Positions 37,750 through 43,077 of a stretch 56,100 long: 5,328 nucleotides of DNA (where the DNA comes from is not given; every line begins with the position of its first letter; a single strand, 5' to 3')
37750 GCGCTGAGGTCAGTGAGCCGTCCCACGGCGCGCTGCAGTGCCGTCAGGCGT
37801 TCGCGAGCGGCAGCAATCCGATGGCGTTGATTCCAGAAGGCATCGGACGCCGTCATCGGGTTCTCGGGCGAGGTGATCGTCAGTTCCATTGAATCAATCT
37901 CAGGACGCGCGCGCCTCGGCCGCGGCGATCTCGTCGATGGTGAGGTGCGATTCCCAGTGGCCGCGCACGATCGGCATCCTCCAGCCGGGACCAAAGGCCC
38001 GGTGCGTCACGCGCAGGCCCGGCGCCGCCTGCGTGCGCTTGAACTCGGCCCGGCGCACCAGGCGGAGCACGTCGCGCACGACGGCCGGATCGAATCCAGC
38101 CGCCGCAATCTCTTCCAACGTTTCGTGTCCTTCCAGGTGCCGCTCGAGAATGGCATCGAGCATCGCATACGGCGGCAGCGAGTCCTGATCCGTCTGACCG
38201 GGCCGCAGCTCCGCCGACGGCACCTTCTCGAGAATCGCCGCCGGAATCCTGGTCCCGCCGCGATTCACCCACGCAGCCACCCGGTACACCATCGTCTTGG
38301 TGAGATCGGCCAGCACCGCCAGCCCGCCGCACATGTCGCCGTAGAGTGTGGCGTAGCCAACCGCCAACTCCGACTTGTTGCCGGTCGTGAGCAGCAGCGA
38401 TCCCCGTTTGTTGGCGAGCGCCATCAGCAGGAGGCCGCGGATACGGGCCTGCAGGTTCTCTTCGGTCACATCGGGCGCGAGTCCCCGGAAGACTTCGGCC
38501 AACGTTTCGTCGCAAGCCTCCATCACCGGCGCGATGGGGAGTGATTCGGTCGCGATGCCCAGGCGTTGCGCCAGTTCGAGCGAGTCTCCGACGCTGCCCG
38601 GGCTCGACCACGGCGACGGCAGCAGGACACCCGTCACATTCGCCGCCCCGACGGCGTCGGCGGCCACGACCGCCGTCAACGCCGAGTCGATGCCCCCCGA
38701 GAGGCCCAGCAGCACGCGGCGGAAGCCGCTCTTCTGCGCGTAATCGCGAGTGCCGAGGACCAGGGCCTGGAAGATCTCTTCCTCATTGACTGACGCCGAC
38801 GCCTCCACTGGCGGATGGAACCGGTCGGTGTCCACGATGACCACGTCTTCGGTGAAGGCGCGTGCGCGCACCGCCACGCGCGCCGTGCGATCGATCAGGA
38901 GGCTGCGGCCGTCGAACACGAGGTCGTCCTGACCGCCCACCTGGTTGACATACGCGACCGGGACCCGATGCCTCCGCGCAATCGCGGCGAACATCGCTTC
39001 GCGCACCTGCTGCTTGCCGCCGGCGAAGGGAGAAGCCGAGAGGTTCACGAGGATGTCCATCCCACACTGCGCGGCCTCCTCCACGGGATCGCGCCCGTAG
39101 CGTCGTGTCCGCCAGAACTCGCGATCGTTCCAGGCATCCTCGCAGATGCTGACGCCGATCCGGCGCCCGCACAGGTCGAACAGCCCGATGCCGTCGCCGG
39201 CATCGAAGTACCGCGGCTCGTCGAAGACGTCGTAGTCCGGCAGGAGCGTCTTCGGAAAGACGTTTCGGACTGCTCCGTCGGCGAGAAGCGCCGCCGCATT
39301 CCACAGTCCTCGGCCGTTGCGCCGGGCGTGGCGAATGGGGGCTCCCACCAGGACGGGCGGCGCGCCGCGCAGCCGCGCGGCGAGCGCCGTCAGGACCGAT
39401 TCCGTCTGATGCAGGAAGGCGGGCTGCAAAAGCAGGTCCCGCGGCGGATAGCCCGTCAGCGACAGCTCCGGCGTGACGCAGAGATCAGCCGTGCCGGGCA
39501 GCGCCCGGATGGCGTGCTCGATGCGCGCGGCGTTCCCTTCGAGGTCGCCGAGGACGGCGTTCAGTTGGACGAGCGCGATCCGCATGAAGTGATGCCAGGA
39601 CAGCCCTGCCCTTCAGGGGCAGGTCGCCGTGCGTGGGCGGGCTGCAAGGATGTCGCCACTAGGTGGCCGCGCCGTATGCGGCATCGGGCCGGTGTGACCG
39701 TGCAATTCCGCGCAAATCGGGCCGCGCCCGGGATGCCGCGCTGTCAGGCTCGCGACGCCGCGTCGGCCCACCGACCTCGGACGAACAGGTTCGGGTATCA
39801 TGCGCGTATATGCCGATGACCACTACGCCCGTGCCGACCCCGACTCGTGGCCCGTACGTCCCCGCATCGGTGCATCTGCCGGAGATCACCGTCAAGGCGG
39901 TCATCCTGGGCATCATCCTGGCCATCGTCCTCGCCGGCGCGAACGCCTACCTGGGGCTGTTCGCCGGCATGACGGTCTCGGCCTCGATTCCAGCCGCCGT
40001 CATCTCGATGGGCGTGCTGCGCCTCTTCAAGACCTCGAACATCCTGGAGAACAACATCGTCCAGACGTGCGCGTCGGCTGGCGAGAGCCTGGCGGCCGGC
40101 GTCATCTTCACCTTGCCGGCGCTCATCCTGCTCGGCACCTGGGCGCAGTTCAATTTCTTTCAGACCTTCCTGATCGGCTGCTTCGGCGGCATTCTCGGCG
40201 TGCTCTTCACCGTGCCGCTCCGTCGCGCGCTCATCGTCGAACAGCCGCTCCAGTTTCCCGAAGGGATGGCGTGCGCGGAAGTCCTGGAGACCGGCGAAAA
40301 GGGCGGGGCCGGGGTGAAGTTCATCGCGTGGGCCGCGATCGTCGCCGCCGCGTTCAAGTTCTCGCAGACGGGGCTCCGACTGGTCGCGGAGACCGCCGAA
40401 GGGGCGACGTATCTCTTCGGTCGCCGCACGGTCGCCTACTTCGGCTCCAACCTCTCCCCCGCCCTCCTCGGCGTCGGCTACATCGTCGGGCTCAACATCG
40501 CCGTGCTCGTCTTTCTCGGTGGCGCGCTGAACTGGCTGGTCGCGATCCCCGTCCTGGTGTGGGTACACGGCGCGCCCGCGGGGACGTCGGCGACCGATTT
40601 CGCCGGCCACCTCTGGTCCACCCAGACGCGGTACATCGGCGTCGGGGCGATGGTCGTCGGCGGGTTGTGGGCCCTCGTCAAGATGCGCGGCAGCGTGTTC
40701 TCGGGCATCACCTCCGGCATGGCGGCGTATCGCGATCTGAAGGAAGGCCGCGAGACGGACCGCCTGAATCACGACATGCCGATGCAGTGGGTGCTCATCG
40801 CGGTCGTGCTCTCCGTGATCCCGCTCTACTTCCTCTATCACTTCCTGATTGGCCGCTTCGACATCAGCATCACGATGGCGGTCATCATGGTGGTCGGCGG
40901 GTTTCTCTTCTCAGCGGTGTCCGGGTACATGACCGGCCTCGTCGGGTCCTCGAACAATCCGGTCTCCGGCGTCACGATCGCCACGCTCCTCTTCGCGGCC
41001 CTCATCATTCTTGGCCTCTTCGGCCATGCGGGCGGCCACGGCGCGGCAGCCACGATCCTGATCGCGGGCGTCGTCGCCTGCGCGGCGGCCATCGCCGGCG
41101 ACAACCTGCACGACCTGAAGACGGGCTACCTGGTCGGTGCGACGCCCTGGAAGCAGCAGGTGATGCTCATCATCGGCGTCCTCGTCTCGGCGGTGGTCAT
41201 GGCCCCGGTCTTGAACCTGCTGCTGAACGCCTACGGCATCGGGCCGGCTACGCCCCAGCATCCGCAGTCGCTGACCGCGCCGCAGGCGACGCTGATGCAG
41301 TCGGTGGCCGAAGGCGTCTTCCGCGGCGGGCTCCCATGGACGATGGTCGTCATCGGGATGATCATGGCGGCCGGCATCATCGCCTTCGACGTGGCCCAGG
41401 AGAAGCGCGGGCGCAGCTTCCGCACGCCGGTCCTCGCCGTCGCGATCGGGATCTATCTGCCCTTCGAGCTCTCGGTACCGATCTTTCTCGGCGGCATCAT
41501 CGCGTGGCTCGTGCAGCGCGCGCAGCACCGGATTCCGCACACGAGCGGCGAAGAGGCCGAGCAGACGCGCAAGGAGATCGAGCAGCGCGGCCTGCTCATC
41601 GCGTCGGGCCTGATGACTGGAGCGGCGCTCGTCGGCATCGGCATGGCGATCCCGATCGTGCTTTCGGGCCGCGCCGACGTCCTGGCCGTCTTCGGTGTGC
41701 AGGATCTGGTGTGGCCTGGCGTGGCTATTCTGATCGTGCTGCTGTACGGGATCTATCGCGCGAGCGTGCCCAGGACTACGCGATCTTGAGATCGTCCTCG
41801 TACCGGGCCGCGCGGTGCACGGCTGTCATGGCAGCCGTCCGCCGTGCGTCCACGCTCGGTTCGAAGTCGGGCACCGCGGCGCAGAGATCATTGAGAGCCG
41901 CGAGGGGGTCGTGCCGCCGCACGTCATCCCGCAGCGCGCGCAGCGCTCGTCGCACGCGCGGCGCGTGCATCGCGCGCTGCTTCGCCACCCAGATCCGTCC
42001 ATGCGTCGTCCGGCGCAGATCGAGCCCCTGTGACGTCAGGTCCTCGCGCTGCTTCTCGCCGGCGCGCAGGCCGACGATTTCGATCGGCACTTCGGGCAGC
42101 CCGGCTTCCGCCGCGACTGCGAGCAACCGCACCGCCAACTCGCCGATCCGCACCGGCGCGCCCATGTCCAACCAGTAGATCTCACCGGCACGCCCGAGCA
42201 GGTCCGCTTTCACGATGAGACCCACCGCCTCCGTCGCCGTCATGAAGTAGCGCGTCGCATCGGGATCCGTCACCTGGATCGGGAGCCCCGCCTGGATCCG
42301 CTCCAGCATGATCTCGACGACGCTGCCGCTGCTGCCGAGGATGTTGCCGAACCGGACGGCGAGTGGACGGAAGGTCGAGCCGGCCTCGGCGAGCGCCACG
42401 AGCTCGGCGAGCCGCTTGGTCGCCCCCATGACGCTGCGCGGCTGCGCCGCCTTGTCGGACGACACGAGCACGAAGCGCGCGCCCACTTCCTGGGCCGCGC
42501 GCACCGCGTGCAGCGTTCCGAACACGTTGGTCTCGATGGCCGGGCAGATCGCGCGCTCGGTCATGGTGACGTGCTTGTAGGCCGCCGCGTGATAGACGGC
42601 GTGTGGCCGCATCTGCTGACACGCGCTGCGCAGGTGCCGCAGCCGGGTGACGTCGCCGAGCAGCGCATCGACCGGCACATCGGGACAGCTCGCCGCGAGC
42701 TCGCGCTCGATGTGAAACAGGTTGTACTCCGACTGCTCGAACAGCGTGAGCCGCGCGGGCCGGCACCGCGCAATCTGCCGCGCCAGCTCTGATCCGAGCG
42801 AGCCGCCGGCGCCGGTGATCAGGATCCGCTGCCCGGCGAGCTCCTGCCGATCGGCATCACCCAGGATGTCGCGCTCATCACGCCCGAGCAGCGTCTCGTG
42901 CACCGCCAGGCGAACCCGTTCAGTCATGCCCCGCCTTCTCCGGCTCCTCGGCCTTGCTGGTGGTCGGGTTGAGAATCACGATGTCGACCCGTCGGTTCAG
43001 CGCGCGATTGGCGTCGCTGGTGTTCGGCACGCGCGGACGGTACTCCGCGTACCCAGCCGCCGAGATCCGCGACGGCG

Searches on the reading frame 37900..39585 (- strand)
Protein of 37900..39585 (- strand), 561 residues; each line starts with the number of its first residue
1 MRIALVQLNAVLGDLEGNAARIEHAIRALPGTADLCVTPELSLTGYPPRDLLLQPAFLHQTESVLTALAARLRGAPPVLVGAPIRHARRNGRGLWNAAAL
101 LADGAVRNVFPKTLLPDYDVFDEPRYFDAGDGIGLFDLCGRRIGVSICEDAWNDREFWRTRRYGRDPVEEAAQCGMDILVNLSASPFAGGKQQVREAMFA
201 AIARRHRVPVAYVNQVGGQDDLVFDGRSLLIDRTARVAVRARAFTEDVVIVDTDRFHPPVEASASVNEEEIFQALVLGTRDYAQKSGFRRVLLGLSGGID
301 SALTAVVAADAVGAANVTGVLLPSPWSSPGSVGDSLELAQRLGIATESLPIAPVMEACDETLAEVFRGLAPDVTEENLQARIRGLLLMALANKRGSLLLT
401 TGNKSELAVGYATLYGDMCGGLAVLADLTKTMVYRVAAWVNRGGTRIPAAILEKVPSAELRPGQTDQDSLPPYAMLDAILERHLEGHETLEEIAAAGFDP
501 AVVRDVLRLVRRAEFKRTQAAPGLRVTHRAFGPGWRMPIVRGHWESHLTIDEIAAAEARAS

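Call 8: search_protein_families(library=pfam, proteins=[window:37900-39585:-], max_evalue=0.0001)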
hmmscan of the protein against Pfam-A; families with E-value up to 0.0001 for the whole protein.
window:37900-39585:- (561 aa): 2 families
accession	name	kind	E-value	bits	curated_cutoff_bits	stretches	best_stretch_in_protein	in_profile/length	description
PF02540.23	NAD_synthase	-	2.1e-68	230.5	21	1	272-520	2-242/242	NAD synthase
PF00795.27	CN_hydrolase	-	2.1e-24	86.7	23.2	1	2-255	1-248/256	Carbon-nitrogen hydrolase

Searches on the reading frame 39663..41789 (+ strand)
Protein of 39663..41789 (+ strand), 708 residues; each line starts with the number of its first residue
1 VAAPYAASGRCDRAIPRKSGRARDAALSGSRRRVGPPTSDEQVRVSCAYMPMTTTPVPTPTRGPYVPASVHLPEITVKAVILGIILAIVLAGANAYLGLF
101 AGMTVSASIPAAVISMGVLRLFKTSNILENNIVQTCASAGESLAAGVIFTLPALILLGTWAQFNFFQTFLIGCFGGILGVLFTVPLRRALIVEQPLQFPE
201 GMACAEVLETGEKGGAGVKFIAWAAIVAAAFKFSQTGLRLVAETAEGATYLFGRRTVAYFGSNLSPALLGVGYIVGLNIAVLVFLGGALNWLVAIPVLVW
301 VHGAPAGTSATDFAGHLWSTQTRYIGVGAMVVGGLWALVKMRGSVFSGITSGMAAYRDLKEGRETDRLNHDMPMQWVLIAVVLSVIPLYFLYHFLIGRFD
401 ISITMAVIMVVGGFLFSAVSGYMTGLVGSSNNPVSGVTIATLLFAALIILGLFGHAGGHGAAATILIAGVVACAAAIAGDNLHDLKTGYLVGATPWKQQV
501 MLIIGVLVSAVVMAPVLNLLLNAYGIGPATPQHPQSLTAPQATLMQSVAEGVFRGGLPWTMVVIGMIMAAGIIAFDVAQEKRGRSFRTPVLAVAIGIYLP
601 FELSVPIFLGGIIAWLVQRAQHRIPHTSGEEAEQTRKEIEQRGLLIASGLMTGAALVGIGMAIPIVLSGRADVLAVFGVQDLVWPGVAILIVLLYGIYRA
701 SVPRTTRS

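Call 8: search_protein_families(library=pfam, proteins=[window:39663-41789:+], max_evalue=0.0001)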
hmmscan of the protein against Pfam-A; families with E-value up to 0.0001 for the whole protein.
window:39663-41789:+ (708 aa): 1 family
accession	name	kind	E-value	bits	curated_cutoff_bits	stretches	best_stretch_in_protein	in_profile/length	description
PF03169.20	OPT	-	3.7e-120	402.9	25.8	1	74-663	1-621/623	OPT oligopeptide transporter protein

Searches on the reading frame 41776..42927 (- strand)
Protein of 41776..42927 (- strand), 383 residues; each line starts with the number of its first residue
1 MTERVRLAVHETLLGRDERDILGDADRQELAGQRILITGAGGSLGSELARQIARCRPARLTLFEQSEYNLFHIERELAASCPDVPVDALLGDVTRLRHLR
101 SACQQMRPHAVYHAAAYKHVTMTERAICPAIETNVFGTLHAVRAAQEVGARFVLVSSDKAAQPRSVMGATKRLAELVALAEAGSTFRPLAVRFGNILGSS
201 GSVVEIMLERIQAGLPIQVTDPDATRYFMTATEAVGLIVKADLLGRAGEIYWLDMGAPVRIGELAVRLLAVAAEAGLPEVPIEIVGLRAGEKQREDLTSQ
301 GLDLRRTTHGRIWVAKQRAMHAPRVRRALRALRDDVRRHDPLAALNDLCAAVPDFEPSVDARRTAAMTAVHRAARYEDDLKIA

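Call 8: search_protein_families(library=pfam, proteins=[window:41776-42927:-], max_evalue=0.0001)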
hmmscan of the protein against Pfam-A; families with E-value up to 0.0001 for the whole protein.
window:41776-42927:- (383 aa): 5 families
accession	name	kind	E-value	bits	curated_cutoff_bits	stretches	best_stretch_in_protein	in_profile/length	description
PF02719.21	Polysacc_synt_2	-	4.9e-84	282.4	20.2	1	35-316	1-292/293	Polysaccharide biosynthesis protein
PF01370.27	Epimerase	-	3.6e-16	59.7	20.9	1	35-241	1-224/240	NAD dependent epimerase/dehydratase family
PF04321.23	RmlD_sub_bind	-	2.6e-15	56.7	27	1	34-220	2-176/287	RmlD substrate binding domain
PF16363.11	GDP_Man_Dehyd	-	1.8e-09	38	27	1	36-158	1-130/332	GDP-mannose 4,6 dehydratase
PF01073.25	3Beta_HSD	-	6.7e-05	22.5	22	1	36-163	1-122/280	3-beta hydroxysteroid dehydrogenase/isomerase family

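Call 49: search_protein_families(library=ncbifam, proteins=[window:41776-42927:-], max_evalue=0.00001)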
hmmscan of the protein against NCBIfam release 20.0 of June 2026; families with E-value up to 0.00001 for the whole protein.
window:41776-42927:- (383 aa): 10 families
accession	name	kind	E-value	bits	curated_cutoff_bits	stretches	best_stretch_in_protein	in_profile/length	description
TIGR03589.1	PseB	equivalog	2.6e-34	118.6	407.75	1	32-300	4-264/324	UDP-N-acetylglucosamine 4,6-dehydratase (inverting)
TIGR04130.1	FnlA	equivalog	7e-30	104.1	730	1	34-300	6-267/337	UDP-N-acetylglucosamine 4,6-dehydratase/5-epimerase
TIGR01214.1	rmlD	equivalog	7.5e-15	54.8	224.05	1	34-222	1-178/285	dTDP-4-dehydrorhamnose reductase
TIGR02622.1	CDP_4_6_dhtase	equivalog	3.4e-08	33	278.45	1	32-162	4-134/352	CDP-glucose 4,6-dehydratase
TIGR01181.1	dTDP_gluc_dehyt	equivalog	6.7e-08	32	365.1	1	34-159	1-127/321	dTDP-glucose 4,6-dehydratase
TIGR04180.1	EDH_00030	hypoth_equivalog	7.7e-08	31.7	475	1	35-157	1-120/297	NAD-dependent 4,6-dehydratase LegB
TIGR01179.1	galE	equivalog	9.8e-07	27.9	262.3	1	34-159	1-122/332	UDP-glucose 4-epimerase GalE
NF042422.1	oxyalk_red_OleD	equivalog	1.3e-06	28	580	0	34-156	2-109/329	2-alkyl-3-oxoalkanoate reductase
NF004526.0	PRK05872.1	subfamily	2.2e-06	27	276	1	27-107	5-81/297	short-chain dehydrogenase/reductase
NF043036.1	ErythonDh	equivalog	7.9e-06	25.3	325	0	34-157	2-125/321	D-erythronate dehydrogenase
